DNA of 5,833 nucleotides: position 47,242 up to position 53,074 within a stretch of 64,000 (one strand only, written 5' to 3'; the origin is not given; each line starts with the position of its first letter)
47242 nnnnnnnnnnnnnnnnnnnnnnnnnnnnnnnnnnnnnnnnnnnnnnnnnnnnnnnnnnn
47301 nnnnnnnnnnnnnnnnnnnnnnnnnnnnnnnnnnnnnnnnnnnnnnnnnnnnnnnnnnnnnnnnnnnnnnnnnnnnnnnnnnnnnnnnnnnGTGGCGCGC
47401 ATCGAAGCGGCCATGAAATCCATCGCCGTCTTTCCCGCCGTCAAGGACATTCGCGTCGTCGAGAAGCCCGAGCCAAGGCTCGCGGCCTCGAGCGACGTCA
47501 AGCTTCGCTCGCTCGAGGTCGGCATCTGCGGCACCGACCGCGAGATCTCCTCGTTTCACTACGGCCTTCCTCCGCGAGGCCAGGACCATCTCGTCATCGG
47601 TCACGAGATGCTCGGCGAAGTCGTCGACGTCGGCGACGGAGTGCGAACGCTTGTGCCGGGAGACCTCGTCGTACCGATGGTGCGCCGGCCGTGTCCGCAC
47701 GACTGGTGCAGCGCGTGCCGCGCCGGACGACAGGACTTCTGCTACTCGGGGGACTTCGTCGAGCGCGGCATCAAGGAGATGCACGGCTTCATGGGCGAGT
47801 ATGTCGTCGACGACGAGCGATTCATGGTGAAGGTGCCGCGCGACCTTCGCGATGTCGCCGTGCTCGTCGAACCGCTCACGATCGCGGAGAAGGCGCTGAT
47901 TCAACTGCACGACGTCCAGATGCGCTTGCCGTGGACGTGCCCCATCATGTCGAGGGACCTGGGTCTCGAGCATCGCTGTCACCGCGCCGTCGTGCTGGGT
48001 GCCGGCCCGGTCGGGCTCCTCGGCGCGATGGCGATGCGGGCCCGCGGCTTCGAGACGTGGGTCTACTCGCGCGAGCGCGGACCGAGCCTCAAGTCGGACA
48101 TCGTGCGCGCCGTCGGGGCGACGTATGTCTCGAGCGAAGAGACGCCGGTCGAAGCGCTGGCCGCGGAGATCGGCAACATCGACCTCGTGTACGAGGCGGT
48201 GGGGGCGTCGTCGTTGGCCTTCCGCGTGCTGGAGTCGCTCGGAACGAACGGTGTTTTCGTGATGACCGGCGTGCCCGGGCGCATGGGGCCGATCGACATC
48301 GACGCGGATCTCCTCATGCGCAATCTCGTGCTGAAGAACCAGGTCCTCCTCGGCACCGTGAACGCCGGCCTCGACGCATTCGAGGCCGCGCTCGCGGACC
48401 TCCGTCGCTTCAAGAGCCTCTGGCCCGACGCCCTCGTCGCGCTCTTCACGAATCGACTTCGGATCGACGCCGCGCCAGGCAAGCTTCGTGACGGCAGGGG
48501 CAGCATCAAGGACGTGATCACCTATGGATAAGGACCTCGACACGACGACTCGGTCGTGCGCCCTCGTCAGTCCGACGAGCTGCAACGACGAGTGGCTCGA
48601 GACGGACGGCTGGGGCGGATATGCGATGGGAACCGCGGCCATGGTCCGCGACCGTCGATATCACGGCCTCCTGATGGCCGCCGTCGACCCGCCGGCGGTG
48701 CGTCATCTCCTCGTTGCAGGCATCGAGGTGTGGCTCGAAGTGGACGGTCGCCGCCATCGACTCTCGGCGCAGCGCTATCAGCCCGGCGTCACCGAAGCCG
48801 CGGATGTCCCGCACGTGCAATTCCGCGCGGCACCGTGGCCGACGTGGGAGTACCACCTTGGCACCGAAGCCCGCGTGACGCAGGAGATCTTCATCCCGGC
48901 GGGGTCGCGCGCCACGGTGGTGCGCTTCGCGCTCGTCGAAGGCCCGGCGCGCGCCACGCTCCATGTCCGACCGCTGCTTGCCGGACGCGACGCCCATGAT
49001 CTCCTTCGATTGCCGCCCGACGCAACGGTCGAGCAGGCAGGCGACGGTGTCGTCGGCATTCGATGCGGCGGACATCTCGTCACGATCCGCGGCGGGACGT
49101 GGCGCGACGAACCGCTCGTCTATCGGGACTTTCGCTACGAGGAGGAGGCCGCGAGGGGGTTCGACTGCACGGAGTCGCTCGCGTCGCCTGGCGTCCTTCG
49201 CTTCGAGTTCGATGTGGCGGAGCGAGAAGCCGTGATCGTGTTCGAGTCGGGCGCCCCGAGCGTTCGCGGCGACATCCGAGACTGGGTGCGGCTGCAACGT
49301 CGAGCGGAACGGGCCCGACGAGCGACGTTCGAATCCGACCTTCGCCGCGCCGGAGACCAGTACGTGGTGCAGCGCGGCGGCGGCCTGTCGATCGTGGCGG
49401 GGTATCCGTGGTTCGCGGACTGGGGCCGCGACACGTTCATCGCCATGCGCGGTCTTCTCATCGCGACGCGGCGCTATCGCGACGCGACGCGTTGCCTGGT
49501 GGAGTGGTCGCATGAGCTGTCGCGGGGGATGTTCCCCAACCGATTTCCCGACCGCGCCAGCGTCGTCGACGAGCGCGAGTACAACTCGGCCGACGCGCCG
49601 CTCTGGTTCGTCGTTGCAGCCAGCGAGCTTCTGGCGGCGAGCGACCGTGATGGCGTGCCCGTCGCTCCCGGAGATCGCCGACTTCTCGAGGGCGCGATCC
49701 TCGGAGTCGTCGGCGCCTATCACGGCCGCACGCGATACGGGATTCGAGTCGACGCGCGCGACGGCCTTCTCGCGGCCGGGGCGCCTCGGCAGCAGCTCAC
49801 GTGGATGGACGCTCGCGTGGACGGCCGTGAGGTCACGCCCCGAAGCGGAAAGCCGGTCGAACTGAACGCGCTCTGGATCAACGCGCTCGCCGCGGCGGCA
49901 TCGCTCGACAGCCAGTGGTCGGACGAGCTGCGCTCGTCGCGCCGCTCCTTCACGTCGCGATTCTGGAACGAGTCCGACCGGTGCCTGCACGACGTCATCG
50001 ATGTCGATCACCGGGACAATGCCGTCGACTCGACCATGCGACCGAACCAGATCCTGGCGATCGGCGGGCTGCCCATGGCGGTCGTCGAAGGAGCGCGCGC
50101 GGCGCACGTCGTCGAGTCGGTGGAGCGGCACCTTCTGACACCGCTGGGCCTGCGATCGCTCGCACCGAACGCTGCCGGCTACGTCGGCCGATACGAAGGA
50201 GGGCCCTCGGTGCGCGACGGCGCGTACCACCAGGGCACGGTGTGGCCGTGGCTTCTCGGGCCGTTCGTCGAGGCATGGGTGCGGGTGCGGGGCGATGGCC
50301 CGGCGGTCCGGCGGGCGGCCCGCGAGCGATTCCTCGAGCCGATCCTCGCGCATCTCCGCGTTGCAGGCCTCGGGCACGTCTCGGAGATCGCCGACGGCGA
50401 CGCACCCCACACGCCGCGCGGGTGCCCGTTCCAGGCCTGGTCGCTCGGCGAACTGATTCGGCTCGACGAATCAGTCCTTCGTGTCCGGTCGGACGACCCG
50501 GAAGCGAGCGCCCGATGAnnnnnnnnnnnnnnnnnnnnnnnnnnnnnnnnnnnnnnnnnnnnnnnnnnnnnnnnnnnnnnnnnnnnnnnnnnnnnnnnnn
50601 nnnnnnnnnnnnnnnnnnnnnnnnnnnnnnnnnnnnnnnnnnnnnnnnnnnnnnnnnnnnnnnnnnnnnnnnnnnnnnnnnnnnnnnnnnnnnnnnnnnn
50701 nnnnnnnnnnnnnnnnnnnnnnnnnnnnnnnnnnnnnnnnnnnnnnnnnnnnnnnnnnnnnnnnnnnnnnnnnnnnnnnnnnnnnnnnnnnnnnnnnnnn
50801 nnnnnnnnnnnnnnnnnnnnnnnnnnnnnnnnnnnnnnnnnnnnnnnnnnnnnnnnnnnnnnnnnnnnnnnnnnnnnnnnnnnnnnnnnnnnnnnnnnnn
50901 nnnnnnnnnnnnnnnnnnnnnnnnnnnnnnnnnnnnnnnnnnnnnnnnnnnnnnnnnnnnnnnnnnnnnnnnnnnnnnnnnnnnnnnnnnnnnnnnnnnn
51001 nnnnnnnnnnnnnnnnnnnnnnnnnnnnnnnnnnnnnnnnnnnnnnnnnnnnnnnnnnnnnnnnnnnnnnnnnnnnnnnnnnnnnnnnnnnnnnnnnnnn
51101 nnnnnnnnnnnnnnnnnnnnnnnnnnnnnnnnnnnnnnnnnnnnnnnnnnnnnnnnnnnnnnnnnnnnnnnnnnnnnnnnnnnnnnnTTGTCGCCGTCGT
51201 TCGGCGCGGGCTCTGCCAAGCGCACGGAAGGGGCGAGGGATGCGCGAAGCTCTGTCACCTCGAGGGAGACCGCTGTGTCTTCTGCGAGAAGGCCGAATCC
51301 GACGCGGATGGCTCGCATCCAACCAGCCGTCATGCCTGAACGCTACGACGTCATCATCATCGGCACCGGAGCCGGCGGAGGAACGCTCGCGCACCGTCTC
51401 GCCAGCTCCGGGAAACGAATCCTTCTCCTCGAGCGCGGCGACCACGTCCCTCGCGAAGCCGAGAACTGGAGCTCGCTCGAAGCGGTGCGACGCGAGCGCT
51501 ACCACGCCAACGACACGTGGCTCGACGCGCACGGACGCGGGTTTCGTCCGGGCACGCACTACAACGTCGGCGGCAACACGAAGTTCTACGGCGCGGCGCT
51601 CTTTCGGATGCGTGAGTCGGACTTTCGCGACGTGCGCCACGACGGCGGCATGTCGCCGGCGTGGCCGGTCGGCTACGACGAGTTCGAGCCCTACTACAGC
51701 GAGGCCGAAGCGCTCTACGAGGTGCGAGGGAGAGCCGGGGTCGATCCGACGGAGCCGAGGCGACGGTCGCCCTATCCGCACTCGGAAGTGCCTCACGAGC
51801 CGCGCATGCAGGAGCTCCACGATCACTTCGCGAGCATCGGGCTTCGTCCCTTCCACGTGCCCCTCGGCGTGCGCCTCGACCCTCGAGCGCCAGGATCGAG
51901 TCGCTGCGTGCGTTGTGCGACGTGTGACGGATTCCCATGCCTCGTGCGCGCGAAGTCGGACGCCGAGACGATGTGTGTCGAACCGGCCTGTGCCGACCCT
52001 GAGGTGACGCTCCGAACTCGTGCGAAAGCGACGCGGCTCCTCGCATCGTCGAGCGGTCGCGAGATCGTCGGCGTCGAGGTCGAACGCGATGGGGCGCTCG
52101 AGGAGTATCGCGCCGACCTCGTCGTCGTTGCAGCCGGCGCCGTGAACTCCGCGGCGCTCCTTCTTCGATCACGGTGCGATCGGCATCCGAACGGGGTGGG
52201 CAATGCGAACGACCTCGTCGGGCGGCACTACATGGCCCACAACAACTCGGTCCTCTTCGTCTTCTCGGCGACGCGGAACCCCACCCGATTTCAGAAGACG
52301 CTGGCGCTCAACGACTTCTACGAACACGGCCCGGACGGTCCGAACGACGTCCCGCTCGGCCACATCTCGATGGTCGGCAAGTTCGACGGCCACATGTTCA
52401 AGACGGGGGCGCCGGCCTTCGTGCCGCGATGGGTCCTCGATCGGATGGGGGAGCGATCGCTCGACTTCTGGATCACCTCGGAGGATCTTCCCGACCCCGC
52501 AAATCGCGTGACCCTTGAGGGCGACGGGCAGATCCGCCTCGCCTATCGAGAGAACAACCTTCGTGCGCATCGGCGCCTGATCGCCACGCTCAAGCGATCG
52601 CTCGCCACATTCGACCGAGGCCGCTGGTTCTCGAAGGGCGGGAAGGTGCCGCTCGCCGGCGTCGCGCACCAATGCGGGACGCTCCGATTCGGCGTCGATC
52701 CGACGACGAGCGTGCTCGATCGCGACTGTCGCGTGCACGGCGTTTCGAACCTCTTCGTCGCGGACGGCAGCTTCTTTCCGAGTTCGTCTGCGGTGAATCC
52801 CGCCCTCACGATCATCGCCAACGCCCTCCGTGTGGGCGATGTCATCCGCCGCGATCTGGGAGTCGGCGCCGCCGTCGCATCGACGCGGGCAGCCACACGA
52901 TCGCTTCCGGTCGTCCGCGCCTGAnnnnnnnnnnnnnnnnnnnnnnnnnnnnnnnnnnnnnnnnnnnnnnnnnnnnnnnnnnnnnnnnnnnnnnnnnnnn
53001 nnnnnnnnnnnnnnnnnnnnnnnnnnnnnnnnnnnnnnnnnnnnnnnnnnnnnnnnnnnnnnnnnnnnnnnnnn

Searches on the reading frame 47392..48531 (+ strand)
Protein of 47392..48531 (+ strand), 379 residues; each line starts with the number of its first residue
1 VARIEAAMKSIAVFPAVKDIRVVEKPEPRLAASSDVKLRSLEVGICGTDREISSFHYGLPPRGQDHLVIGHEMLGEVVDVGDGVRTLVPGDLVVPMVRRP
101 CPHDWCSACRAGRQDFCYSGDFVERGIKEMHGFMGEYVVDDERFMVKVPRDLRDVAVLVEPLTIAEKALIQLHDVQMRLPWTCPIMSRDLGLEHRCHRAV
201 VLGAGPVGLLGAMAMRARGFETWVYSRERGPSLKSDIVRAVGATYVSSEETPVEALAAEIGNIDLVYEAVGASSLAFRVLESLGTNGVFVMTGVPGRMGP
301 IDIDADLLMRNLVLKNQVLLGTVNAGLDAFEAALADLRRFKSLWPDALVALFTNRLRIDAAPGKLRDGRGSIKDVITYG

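Call 26: search_protein_families(library=pfam, proteins=[window:47392-48531:+], max_evalue=0.00001)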
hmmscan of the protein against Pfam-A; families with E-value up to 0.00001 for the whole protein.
window:47392-48531:+ (379 aa): 3 families
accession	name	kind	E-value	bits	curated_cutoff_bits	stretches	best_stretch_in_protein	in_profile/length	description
PF16912.11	Glu_dehyd_C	-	4.2e-48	164.1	34.9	1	154-376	2-209/211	Glucose dehydrogenase C-terminus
PF08240.17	ADH_N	-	6.9e-18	65.3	23.5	1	34-149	3-103/104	Alcohol dehydrogenase GroES-like domain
PF00107.32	ADH_zinc_N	-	7e-10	39.4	31.8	1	206-335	1-125/129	Zinc-binding dehydrogenase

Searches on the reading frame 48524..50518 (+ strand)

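Call 26: search_protein_families(library=pfam, proteins=[window:48524-50518:+], max_evalue=0.00001)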
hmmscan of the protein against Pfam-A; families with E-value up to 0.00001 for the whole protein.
window:48524-50518:+ (664 aa): 2 families
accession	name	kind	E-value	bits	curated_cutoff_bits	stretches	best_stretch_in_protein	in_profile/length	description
PF06202.20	GDE_C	-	5.8e-98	328.6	21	1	276-646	2-367/367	Amylo-alpha-1,6-glucosidase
PF12439.13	GDE_N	-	1.2e-47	162.6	27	1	23-231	2-214/219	Glycogen debranching enzyme N terminal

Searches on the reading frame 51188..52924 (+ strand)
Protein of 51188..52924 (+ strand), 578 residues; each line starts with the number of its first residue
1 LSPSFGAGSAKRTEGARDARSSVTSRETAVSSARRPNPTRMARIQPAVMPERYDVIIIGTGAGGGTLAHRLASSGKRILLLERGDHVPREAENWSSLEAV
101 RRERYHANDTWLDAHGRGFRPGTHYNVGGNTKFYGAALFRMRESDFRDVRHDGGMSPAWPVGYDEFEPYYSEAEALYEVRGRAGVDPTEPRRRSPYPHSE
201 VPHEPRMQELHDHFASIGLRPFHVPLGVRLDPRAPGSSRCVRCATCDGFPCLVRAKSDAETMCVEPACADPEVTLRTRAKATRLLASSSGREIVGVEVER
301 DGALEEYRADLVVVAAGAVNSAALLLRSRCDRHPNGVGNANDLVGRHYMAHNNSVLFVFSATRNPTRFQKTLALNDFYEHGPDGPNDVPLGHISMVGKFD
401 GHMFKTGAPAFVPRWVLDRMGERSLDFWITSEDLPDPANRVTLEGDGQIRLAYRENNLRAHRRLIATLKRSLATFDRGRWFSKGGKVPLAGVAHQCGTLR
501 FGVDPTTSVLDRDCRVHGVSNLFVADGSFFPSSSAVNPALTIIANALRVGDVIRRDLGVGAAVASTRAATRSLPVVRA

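Call 26: search_protein_families(library=pfam, proteins=[window:51188-52924:+], max_evalue=0.00001)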
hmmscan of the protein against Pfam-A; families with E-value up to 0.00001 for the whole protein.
window:51188-52924:+ (578 aa): 6 families
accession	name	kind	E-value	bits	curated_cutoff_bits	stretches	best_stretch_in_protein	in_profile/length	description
PF05199.19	GMC_oxred_C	-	2.2e-20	74.1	24.6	1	491-546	84-139/139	GMC oxidoreductase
PF00732.25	GMC_oxred_N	-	1.8e-12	48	23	1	127-339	27-211/218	GMC oxidoreductase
PF00890.30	FAD_binding_2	-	5e-09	36.3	20.4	0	54-86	1-33/414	FAD binding domain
PF07992.20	Pyr_redox_2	-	2.6e-06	27.5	26.1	0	53-88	1-36/291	Pyridine nucleotide-disulphide oxidoreductase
PF13450.12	NAD_binding_8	-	5.8e-06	26.9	21.9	0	57-87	1-31/68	NAD(P)-binding Rossmann-like domain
PF01266.30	DAO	-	8.7e-06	25.9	27.9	0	54-321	1-207/353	FAD dependent oxidoreductase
